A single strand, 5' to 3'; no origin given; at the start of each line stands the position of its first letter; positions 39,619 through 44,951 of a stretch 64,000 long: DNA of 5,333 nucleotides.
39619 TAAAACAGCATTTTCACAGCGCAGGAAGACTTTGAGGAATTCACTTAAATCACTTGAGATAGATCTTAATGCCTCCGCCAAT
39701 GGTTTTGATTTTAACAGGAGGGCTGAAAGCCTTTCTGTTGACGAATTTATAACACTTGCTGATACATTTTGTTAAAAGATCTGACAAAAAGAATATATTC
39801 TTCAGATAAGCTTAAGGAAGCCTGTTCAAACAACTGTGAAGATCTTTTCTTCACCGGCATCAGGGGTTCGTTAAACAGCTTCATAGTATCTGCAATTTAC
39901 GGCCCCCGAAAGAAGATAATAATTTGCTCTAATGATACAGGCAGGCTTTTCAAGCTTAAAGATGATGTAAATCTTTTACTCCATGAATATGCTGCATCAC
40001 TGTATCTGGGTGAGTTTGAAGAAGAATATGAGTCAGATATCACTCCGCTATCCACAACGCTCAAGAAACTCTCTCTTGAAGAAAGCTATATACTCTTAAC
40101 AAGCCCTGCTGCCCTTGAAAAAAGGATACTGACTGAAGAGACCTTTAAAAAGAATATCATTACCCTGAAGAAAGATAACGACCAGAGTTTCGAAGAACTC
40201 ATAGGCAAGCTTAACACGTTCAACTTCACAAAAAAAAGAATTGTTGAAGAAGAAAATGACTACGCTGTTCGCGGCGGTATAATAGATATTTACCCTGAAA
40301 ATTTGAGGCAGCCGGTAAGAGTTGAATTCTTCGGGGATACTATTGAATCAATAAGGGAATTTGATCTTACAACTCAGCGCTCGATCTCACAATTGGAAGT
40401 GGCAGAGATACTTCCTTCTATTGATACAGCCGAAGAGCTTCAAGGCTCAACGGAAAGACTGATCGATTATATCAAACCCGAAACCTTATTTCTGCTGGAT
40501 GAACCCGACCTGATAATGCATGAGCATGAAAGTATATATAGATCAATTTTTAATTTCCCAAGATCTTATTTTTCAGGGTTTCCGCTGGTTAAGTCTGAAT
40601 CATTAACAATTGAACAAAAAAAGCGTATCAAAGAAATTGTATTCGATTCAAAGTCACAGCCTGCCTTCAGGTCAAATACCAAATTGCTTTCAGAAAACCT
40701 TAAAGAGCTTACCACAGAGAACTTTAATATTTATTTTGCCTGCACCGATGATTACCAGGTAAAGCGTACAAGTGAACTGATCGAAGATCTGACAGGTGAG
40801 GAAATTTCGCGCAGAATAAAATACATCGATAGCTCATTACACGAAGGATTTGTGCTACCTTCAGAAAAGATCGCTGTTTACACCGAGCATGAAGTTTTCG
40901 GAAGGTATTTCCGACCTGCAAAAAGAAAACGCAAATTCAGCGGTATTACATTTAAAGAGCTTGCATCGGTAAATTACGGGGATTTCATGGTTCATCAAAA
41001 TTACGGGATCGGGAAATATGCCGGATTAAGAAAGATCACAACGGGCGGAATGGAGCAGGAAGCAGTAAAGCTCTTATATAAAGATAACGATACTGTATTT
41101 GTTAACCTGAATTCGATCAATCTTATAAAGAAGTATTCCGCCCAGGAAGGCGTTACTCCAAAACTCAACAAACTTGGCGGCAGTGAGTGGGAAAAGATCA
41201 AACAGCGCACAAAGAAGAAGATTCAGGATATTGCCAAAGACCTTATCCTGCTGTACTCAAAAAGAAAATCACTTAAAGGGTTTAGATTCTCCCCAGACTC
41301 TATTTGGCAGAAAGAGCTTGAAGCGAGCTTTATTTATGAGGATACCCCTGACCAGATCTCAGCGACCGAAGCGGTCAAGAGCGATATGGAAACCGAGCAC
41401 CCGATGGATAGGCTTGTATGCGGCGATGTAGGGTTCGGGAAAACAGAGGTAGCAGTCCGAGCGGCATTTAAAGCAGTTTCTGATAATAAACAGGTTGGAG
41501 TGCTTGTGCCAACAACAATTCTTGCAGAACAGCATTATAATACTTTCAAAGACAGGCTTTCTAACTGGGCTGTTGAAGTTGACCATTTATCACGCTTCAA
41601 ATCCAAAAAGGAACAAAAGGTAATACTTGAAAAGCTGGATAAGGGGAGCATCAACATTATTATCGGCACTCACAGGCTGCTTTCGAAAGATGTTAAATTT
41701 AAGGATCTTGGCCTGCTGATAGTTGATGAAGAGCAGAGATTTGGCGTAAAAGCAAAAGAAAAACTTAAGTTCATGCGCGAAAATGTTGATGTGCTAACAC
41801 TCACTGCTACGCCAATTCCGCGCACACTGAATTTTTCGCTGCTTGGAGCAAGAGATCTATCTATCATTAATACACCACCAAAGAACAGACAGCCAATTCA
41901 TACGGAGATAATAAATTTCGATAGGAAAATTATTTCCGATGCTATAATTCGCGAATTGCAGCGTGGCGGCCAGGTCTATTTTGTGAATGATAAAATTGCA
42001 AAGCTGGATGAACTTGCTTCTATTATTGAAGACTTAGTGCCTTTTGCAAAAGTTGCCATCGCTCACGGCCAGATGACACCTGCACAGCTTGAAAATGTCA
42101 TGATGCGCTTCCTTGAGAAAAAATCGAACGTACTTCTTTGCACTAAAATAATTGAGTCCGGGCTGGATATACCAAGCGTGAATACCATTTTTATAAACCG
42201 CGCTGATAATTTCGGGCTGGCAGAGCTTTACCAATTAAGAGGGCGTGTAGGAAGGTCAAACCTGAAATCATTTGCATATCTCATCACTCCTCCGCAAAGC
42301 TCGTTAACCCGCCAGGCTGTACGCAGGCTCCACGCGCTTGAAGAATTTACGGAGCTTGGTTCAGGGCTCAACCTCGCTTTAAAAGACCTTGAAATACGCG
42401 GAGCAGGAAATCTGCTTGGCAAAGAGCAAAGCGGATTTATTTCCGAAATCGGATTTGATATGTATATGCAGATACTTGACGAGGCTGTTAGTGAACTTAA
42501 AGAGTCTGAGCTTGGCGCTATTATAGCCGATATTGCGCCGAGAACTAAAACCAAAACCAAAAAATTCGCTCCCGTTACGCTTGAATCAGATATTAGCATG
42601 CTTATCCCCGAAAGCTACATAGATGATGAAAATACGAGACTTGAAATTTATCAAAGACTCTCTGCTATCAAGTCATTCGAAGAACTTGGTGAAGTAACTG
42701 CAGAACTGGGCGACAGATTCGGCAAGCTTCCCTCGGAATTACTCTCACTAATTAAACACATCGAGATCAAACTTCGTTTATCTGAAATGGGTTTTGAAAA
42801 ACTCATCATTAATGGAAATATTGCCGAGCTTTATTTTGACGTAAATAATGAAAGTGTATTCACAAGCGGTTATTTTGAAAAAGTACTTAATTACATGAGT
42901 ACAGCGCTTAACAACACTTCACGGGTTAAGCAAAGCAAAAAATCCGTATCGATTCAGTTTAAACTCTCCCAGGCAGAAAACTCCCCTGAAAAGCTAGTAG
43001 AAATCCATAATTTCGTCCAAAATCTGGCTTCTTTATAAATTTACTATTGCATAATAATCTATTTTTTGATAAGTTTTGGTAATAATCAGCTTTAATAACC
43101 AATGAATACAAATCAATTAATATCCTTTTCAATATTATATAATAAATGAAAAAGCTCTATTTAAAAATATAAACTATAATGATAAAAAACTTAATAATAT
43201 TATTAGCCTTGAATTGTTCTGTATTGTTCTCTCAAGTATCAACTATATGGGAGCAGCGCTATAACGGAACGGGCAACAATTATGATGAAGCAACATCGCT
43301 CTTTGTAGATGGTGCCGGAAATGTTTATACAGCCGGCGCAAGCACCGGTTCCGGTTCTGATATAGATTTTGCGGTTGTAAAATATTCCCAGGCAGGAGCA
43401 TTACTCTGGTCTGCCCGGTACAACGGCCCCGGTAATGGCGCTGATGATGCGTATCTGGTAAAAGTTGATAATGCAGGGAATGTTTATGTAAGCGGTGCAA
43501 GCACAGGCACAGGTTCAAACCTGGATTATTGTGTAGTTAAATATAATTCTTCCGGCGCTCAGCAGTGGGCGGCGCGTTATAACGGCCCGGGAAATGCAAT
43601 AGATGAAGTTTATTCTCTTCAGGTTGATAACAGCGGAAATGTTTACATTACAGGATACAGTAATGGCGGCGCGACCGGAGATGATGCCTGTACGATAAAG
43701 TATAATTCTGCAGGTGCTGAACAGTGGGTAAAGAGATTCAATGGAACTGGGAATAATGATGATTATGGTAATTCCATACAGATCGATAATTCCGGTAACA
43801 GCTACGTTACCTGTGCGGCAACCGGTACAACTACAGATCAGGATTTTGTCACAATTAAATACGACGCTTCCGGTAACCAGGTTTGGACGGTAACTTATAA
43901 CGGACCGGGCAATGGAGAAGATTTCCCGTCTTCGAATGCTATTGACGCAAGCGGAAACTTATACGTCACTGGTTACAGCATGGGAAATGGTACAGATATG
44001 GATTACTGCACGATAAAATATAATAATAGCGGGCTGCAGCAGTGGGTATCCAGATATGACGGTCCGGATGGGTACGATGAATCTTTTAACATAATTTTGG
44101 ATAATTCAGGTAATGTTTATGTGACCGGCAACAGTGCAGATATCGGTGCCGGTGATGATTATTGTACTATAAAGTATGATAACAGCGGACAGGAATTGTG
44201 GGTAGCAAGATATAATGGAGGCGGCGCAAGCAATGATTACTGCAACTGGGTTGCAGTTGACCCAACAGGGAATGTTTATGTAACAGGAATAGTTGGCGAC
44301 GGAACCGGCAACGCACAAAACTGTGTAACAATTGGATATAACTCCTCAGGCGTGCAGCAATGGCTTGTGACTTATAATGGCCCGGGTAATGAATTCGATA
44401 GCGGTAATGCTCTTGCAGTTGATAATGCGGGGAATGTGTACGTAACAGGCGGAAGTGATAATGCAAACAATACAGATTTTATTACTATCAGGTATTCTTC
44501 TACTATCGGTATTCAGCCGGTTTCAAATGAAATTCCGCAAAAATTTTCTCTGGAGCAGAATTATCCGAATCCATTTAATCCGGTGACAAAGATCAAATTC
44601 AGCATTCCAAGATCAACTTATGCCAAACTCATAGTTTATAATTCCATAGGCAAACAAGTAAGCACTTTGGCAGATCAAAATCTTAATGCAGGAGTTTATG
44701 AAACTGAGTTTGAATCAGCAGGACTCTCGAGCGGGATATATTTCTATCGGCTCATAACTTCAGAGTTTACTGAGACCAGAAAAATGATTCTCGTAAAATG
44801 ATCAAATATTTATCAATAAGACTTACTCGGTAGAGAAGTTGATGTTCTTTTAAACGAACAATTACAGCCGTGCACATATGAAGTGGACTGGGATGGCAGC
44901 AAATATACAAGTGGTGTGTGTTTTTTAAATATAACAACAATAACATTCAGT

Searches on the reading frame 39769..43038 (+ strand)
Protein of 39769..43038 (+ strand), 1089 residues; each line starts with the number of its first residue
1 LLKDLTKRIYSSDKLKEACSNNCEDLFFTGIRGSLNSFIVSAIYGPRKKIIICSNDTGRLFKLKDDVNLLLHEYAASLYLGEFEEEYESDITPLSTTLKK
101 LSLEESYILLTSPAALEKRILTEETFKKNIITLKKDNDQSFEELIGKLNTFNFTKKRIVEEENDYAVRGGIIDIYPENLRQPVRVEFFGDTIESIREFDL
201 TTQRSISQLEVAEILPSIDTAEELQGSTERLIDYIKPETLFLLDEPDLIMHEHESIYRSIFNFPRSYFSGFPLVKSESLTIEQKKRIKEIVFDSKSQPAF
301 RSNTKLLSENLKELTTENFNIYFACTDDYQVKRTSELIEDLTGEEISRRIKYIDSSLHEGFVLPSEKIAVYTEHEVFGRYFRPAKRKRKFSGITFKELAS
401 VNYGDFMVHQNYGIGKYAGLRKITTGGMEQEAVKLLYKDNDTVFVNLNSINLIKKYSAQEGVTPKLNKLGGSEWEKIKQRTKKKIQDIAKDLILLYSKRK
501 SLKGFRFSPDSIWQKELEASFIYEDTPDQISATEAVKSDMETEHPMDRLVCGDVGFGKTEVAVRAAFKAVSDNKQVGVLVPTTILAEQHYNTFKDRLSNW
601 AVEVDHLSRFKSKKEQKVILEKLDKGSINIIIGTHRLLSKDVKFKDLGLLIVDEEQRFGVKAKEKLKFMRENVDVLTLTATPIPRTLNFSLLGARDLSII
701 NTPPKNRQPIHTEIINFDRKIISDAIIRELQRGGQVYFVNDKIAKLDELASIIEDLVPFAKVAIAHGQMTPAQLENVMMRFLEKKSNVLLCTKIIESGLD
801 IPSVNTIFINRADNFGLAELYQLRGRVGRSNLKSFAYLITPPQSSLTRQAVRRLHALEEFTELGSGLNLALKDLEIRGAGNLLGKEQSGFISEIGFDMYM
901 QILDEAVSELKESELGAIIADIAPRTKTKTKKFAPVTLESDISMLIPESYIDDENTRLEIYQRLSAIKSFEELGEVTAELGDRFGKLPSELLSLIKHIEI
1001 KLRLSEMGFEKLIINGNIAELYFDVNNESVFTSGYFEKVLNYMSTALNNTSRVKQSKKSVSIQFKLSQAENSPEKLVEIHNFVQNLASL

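Call 107: search_protein_families(library=pfam, proteins=[window:39769-43038:+], max_evalue=0.0001)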
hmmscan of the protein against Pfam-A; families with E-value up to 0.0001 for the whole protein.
window:39769-43038:+ (1089 aa): 6 families
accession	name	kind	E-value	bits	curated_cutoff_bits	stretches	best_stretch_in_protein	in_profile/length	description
PF00270.35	DEAD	-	8.9e-25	87.8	26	1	527-686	2-163/167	DEAD/DEAH box helicase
PF03461.20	TRCF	-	8.9e-23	80.9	25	1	941-1028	2-89/95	TRCF domain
PF17757.6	UvrB_inter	-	4.6e-22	78.4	22.9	1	131-217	1-88/91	UvrB interaction domain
PF00271.37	Helicase_C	-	5.6e-21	75.3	23.5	1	726-830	6-109/110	Helicase conserved C-terminal domain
PF02559.22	CarD_TRCF_RID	-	3.2e-13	50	23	1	403-457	3-57/57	CarD-like/TRCF RID domain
PF04851.21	ResIII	-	5.6e-12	46.3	22.5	1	526-682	5-162/164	Type III restriction enzyme, res subunit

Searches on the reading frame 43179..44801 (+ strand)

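Call 107: search_protein_families(library=pfam, proteins=[window:43179-44801:+], max_evalue=0.0001)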
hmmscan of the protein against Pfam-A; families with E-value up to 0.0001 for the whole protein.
window:43179-44801:+ (540 aa): 2 families
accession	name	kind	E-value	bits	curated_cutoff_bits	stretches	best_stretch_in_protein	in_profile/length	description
PF06739.17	SBBP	-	9e-30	102.8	20.5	1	129-163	1-34/38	Beta-propeller repeat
PF18962.6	Por_Secre_tail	-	6.8e-09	36.3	27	1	462-537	2-74/75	Secretion system C-terminal sorting domain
